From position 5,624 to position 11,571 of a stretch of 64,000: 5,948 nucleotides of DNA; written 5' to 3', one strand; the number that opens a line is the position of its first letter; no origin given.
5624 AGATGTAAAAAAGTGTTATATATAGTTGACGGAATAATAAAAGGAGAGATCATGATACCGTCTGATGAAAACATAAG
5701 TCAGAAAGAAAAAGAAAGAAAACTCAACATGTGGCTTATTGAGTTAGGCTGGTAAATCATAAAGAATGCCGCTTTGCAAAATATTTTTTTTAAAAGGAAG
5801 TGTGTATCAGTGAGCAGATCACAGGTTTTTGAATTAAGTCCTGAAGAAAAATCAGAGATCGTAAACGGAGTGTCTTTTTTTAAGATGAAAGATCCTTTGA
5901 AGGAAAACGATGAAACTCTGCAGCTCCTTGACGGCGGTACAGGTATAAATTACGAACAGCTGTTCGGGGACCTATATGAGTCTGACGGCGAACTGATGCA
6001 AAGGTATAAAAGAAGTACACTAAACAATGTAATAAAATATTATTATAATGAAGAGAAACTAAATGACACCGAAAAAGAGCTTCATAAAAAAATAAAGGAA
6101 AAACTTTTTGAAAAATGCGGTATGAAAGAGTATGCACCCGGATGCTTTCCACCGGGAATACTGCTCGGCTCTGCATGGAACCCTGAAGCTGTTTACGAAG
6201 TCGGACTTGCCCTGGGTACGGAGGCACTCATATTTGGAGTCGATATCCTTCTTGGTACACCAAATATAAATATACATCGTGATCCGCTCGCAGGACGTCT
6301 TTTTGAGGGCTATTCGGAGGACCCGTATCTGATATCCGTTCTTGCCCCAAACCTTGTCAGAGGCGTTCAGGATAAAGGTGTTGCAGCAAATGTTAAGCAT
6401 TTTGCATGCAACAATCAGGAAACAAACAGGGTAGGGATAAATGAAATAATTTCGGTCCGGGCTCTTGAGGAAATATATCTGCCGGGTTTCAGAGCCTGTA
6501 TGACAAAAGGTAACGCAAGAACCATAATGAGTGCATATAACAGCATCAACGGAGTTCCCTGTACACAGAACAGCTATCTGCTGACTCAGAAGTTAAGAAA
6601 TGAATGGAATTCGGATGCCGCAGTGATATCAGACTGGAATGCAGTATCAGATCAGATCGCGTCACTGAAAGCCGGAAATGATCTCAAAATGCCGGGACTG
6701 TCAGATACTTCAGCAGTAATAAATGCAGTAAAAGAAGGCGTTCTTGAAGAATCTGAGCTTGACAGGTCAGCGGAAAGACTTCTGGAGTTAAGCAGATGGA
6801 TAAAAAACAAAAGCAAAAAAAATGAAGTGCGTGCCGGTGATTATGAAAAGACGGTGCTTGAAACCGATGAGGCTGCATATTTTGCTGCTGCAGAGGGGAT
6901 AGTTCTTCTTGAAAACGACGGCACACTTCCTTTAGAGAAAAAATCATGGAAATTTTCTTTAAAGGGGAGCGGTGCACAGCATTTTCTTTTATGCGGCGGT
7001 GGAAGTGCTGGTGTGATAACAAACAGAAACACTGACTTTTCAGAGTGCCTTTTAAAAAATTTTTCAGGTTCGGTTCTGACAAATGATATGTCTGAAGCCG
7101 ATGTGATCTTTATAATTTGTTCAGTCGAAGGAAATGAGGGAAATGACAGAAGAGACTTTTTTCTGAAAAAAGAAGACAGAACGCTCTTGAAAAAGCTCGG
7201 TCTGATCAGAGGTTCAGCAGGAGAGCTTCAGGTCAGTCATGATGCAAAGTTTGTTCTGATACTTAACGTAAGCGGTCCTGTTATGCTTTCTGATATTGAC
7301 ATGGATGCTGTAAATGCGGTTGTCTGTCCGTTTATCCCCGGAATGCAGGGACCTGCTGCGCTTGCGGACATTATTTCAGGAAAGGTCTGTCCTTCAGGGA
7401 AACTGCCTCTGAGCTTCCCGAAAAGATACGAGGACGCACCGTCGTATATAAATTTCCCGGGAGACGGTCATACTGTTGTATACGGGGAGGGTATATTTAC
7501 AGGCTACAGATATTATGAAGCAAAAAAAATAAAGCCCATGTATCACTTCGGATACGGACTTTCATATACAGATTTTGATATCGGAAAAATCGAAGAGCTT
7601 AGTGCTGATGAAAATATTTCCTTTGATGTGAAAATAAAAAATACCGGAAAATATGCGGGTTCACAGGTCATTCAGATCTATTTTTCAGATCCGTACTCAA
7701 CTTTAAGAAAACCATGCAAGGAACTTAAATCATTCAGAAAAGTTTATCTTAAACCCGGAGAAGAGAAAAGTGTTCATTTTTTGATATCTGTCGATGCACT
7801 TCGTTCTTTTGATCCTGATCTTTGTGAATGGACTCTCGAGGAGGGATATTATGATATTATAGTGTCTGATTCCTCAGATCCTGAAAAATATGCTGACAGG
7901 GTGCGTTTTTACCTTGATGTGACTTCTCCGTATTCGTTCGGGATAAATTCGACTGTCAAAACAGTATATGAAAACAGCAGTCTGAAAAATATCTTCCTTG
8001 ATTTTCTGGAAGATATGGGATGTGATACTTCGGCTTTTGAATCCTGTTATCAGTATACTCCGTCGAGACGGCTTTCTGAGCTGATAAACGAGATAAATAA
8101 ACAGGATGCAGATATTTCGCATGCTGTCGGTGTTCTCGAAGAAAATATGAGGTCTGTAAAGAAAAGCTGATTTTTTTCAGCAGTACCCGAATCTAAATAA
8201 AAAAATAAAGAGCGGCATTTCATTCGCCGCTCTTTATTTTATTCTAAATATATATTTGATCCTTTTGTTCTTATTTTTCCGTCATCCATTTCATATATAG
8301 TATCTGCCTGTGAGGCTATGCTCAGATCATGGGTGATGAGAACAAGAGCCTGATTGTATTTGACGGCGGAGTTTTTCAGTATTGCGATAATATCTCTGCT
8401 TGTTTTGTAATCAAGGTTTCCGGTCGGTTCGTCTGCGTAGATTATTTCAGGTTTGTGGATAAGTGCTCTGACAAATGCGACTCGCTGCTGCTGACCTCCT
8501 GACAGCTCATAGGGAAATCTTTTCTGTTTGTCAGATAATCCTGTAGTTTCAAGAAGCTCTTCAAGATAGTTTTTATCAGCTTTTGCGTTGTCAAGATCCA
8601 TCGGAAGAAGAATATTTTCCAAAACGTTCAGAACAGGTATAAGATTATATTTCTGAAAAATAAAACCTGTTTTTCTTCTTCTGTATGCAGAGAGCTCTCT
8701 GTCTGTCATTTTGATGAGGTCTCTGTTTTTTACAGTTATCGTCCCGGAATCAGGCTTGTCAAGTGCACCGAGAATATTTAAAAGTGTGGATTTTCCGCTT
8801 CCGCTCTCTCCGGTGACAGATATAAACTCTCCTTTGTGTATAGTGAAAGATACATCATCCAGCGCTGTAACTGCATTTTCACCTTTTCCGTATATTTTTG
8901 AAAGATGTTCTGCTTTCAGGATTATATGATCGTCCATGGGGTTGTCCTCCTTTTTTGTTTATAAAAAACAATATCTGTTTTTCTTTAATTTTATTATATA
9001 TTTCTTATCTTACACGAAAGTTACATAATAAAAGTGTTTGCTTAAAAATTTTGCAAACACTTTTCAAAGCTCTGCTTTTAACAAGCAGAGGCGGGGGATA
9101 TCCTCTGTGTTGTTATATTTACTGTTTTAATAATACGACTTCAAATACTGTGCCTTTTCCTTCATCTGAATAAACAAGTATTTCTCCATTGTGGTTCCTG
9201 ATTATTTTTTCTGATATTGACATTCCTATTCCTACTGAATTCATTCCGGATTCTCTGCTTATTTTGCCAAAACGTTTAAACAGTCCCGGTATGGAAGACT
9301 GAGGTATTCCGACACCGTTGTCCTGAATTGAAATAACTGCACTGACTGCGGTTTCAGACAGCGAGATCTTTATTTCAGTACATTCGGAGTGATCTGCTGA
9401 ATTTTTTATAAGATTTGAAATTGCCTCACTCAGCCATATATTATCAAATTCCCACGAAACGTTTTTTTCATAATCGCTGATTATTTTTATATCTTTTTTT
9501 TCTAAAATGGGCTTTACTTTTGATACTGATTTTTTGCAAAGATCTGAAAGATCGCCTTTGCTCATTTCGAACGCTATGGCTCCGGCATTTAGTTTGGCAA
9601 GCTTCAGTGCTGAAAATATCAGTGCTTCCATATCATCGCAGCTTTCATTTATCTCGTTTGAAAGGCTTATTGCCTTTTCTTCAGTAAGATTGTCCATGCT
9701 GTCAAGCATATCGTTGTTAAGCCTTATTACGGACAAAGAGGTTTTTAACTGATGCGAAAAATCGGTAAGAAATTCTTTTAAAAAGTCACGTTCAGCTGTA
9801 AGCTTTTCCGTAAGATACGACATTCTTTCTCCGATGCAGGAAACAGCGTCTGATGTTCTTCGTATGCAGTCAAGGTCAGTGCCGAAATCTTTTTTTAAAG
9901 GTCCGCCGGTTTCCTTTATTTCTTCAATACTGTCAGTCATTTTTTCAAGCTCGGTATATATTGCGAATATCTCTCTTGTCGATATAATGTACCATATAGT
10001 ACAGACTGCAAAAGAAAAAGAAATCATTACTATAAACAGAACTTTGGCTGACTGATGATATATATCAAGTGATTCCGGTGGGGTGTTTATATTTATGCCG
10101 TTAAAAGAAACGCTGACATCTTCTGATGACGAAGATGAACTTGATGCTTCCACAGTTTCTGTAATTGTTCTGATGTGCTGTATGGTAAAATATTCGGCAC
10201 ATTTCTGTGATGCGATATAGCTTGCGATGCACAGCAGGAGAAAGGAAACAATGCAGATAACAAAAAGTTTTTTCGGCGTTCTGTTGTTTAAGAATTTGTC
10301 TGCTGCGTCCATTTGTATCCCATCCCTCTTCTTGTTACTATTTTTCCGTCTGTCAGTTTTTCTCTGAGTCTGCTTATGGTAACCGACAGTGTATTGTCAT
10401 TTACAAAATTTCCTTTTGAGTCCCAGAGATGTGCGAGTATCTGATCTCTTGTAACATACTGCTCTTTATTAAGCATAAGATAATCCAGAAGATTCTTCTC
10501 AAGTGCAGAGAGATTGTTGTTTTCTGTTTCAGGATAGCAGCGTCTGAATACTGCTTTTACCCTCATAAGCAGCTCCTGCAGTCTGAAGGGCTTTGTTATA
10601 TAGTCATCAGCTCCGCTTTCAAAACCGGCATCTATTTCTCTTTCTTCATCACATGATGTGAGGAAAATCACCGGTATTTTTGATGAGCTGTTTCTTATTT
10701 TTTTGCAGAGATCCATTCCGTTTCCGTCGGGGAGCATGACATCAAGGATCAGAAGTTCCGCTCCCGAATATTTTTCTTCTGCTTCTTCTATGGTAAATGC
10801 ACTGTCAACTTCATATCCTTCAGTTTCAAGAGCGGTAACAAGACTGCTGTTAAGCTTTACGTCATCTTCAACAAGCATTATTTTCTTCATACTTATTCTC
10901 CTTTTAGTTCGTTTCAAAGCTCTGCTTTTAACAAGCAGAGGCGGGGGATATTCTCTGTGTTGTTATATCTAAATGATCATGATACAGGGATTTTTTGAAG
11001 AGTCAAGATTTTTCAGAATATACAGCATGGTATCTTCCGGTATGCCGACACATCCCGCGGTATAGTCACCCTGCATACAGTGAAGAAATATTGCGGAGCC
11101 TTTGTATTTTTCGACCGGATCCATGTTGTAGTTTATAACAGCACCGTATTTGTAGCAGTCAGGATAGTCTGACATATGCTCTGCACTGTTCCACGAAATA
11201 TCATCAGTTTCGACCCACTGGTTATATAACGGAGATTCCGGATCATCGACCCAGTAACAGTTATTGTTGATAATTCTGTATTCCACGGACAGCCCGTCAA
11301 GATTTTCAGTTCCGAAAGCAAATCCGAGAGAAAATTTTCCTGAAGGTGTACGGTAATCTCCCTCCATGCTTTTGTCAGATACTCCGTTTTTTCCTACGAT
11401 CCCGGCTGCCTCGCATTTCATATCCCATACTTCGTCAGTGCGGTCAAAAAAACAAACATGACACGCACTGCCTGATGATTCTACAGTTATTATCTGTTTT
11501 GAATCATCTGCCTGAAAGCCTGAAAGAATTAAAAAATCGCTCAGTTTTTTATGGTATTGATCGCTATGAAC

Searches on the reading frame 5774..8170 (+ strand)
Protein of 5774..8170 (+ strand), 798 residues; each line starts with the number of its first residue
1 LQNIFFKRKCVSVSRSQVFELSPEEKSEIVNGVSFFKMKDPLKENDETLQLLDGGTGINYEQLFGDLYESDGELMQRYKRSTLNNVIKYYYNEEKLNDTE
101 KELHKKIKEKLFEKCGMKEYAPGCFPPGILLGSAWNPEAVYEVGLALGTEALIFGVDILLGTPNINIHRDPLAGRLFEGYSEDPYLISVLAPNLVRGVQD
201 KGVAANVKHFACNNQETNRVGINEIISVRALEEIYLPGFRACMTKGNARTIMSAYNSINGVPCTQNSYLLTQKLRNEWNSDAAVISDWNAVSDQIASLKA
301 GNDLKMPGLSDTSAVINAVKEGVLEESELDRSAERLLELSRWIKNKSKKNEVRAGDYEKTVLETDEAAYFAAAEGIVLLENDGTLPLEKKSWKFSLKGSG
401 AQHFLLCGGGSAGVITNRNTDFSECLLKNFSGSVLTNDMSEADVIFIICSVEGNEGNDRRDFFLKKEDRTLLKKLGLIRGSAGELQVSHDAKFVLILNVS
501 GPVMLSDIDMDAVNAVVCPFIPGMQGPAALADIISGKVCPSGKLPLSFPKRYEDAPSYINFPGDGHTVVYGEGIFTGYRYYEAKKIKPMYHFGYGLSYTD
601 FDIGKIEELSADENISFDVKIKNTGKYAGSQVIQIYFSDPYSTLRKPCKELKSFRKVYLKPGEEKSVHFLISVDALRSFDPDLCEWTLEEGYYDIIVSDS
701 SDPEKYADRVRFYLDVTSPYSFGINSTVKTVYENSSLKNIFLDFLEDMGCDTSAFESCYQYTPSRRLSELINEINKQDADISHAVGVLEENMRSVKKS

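Call 72: search_protein_families(library=pfam, proteins=[window:5774-8170:+], max_evalue=0.00001)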
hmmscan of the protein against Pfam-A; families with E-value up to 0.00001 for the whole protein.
window:5774-8170:+ (798 aa): 3 families
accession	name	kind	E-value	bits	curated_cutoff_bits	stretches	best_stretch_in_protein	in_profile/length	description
PF00933.27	Glyco_hydro_3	-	9.9e-37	127.5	27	1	123-338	83-315/316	Glycosyl hydrolase family 3 N terminal domain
PF01915.27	Glyco_hydro_3_C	-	9e-28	98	31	1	376-598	1-200/200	Glycosyl hydrolase family 3 C-terminal domain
PF14310.12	Fn3-like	-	9.7e-19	67.7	25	1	632-701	2-71/71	Fibronectin type III-like domain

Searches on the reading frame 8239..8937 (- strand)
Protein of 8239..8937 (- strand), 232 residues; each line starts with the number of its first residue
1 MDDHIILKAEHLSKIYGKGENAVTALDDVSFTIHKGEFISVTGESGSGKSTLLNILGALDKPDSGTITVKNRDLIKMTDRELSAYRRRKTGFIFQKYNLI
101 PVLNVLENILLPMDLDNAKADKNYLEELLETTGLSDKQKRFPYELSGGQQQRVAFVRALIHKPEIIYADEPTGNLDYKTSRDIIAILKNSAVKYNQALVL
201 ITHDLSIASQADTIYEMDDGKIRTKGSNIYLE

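Call 72: search_protein_families(library=pfam, proteins=[window:8239-8937:-], max_evalue=0.00001)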
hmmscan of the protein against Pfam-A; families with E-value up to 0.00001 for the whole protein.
window:8239-8937:- (232 aa): 2 families
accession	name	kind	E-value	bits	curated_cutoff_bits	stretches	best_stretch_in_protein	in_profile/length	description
PF00005.33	ABC_tran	-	1.8e-34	119.7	25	1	26-172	1-136/137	ABC transporter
PF02463.25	SMC_N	-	2.8e-06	27.4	40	0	36-217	24-211/220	RecF/RecN/SMC N terminal domain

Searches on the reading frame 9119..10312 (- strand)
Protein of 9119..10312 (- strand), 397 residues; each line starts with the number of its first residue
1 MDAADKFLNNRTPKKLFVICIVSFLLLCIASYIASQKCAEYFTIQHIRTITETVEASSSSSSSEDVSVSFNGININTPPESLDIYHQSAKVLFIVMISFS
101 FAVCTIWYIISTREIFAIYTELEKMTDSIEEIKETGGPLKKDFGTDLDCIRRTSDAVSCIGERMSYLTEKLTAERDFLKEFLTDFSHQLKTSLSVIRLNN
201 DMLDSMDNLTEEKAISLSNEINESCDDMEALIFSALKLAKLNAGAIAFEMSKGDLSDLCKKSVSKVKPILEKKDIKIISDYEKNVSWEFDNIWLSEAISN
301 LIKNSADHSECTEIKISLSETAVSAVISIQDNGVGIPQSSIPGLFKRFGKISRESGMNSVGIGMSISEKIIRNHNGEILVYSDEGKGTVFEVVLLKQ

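Call 72: search_protein_families(library=pfam, proteins=[window:9119-10312:-], max_evalue=0.00001)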
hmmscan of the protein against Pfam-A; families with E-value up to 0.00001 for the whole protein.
window:9119-10312:- (397 aa): 3 families
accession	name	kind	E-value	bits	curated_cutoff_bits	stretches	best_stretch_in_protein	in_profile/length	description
PF02518.31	HATPase_c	-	9.9e-23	81.1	26.4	1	290-394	2-107/111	Histidine kinase-, DNA gyrase B-, and HSP90-like ATPase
PF00512.31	HisKA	-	2.3e-07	31.2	26.9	1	179-244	3-66/66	His Kinase A (phospho-acceptor) domain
PF13589.12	HATPase_c_3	-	3.6e-06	27.5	25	1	295-354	4-62/137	Histidine kinase-, DNA gyrase B-, and HSP90-like ATPase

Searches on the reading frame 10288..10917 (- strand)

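Call 72: search_protein_families(library=pfam, proteins=[window:10288-10917:-], max_evalue=0.00001)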
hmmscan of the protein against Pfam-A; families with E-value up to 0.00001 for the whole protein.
window:10288-10917:- (209 aa): 2 families
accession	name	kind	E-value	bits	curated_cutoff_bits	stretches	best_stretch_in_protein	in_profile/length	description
PF00072.30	Response_reg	-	4.4e-24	85.2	30.2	1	13-120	1-110/111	Response regulator receiver domain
PF00486.34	Trans_reg_C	-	1.5e-18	67.1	26.2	1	134-202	4-76/77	Transcriptional regulatory protein, C terminal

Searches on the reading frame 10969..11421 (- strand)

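Call 72: search_protein_families(library=pfam, proteins=[window:10969-11421:-], max_evalue=0.00001)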
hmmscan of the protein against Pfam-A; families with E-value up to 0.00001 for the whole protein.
window:10969-11421:- (150 aa): 1 family
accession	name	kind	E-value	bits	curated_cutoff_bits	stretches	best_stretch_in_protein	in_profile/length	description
PF03734.19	YkuD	-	5.3e-06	27.5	23.4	1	9-140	30-139/146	L,D-transpeptidase catalytic domain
